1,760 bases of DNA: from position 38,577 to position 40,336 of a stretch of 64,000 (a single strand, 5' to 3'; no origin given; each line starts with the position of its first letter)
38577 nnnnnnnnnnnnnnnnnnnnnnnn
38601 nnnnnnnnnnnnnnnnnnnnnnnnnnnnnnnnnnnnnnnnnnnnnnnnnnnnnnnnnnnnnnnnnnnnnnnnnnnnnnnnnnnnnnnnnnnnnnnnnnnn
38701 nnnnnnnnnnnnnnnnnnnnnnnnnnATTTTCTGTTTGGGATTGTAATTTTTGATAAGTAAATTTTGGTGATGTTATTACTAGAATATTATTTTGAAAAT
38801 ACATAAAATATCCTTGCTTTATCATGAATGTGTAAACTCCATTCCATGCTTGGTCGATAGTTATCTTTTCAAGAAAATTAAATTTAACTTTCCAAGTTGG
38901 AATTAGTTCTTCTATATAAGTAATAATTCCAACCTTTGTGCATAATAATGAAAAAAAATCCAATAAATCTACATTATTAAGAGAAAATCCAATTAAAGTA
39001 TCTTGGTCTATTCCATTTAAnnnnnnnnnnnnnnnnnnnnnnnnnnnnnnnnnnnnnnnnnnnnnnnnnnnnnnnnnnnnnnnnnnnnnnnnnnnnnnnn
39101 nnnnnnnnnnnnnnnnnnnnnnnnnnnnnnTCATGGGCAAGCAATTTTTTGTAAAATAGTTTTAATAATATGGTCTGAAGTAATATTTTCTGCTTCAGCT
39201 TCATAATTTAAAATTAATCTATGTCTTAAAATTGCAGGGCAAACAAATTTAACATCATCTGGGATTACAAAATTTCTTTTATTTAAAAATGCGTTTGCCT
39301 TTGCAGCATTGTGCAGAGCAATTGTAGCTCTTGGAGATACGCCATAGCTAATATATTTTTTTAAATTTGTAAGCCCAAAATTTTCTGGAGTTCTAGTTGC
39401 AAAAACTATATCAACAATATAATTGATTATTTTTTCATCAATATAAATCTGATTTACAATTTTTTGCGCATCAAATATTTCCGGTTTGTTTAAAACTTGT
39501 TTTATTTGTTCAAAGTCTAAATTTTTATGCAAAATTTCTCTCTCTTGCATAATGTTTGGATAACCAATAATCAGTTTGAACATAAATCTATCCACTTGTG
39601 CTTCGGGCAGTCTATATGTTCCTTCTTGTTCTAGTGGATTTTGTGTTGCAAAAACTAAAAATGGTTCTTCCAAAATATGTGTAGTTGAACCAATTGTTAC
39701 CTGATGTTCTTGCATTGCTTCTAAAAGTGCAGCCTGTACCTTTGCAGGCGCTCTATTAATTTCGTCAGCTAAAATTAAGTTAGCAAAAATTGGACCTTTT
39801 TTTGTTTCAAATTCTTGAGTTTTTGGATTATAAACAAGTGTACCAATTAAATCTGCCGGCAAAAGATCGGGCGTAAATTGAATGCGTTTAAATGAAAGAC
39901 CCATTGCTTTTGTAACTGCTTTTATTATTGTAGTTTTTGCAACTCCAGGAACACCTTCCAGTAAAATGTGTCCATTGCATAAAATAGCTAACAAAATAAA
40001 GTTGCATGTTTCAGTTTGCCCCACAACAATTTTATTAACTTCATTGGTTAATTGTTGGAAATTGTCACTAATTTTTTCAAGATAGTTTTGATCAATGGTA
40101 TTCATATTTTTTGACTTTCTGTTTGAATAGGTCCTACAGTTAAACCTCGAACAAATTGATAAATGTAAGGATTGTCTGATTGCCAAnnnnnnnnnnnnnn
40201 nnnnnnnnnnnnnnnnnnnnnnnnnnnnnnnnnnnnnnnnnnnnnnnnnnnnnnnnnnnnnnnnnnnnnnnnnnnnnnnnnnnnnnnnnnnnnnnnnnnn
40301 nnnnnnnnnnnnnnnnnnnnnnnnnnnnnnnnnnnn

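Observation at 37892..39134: Free-standing, individually exported secretin N0 and N1 domains encoded as mini-genes alternating with ankyrin genes, upstream of the secretin operon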

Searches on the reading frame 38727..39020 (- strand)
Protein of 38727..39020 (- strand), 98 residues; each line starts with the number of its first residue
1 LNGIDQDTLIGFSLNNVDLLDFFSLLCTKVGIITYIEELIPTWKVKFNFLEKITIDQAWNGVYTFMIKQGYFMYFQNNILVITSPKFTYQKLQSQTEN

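Call 67: search_protein_families(library=pfam, proteins=[window:38727-39020:-], max_evalue=10)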
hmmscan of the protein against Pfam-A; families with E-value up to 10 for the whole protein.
window:38727-39020:- (98 aa): 1 family
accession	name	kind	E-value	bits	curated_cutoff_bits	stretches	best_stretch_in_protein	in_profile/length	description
PF20533.3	DUF6748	-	0.17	12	27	1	41-92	76-127/196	Domain of unknown function (DUF6748)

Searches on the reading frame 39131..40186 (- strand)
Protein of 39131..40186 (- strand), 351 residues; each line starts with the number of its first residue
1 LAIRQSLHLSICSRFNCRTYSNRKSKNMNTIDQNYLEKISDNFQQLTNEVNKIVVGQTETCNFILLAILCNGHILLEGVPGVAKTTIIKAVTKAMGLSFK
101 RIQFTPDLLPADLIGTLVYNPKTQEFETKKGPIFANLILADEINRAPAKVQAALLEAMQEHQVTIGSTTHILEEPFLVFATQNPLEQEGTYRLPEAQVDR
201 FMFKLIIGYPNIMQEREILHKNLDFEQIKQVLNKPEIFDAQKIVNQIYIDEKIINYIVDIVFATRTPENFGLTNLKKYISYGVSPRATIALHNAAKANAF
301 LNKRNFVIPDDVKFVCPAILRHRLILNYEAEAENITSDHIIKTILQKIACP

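Call 4: search_protein_families(library=pfam, proteins=[window:39131-40186:-], max_evalue=1)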
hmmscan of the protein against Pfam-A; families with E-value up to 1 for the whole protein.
window:39131-40186:- (351 aa): 15 families
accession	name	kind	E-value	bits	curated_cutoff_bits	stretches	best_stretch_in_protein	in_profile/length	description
PF07726.17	AAA_3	-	2.1e-64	215.7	27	1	73-203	1-131/131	ATPase family associated with various cellular activities (AAA)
PF17863.7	AAA_lid_2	-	5.2e-23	81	22.7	1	276-344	6-74/74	AAA lid domain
PF07728.20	AAA_5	-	1.1e-14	55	22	1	73-201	1-139/139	AAA domain (dynein-related subfamily)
PF20030.5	bpMoxR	-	3.2e-12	46.4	27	1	43-230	3-189/205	MoxR domain in the MoxR-vWA-beta-propeller ternary systems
PF00493.29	MCM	-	2.5e-06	27.2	23.3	1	70-185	56-174/224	MCM P-loop domain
PF00004.35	AAA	-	7.5e-06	26.9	21.2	1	74-184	1-110/131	ATPase family associated with various cellular activities (AAA)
PF05496.18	RuvB_N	-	4.5e-05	23.7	27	1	72-165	34-115/159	Holliday junction DNA helicase RuvB P-loop domain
PF00158.32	Sigma54_activat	-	8e-05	22.8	20.2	1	136-188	95-148/168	Sigma-54 interaction domain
PF12775.13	AAA_7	-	0.023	14.7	25.8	1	49-96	8-58/181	P-loop containing dynein motor region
PF01078.27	Mg_chelatase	-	0.038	13.8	20.3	1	54-93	5-44/207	Magnesium chelatase, subunit ChlI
PF13245.12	AAA_19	-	0.05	14.2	25.1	0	71-95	11-35/134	AAA domain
PF13238.12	AAA_18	-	0.078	13.9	29.4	1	74-161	1-66/128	AAA domain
PF13191.12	AAA_16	-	0.1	13.5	32.6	1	72-98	25-51/167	AAA ATPase domain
PF07724.20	AAA_2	-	0.1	13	27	1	72-179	4-120/166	AAA domain (Cdc48 subfamily)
PF14842.11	FliG_N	-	0.17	13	25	0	27-65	41-79/104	FliG N-terminal domain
